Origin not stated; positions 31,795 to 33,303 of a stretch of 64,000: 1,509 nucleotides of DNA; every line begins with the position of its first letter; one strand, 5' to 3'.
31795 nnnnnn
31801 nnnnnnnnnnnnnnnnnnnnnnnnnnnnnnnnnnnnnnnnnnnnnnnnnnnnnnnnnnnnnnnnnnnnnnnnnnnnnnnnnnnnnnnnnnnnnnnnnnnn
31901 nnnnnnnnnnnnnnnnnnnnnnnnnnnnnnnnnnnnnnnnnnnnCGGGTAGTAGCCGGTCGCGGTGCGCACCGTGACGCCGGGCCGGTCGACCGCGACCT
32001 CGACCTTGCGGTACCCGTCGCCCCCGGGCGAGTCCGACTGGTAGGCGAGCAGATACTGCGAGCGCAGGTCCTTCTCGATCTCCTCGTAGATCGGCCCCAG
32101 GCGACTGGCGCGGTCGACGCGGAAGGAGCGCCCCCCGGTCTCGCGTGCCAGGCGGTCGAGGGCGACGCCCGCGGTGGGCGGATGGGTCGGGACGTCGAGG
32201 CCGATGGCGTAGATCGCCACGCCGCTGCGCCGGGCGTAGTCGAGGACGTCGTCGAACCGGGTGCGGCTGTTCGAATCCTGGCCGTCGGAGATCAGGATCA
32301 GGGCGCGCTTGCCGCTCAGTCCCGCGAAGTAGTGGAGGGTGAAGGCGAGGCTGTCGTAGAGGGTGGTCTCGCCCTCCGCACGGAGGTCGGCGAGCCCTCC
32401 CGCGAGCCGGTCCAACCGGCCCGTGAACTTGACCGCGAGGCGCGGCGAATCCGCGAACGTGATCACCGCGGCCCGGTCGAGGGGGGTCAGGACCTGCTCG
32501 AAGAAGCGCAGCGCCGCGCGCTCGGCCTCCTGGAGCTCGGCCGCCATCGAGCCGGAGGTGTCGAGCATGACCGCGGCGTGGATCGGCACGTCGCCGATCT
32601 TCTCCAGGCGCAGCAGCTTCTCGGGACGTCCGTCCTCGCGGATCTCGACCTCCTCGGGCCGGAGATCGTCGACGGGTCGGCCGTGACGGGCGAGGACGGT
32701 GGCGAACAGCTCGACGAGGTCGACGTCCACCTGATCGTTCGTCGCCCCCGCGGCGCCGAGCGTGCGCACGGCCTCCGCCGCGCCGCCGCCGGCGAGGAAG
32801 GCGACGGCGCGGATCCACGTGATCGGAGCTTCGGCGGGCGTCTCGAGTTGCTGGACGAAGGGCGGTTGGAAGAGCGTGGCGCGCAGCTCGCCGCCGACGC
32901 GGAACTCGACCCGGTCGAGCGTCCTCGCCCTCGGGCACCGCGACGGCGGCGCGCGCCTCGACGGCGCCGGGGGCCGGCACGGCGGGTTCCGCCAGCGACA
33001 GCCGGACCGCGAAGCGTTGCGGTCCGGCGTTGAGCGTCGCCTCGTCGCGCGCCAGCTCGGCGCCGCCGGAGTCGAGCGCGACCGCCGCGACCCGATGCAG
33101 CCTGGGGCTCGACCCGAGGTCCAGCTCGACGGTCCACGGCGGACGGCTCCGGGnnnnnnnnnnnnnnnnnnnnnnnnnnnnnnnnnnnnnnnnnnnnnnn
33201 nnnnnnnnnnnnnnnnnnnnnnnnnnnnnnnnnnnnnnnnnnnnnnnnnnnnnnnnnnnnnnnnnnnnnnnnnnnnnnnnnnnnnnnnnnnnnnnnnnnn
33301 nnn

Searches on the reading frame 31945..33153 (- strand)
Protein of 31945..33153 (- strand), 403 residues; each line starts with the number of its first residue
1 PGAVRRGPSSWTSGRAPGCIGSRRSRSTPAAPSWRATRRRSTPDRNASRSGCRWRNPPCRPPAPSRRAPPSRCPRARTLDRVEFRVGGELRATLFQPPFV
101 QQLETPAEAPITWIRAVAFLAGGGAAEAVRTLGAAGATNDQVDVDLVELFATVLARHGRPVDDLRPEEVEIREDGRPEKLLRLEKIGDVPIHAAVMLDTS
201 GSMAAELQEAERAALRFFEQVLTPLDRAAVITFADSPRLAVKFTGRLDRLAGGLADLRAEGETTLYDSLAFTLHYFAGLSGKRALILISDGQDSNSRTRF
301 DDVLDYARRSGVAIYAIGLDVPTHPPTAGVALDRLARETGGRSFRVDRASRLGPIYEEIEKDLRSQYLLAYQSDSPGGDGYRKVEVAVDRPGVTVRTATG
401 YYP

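Call 61: search_protein_families(library=pfam, proteins=[window:31945-33153:-], max_evalue=0.0001)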
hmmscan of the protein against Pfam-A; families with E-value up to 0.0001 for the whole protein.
window:31945-33153:- (403 aa): 4 families
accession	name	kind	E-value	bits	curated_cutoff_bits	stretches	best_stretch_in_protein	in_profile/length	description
PF13519.12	VWA_2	-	1.5e-12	48.5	27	1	195-292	3-107/107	von Willebrand factor type A domain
PF00092.34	VWA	-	5.5e-12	46.7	23.8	1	195-353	4-169/174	von Willebrand factor type A domain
PF13768.12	VWA_3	-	7.5e-06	26.5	27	1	195-342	5-152/155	von Willebrand factor type A domain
PF05762.20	VWA_CoxE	-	2.8e-05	24.1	26.4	1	172-314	38-182/222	VWA domain containing CoxE-like protein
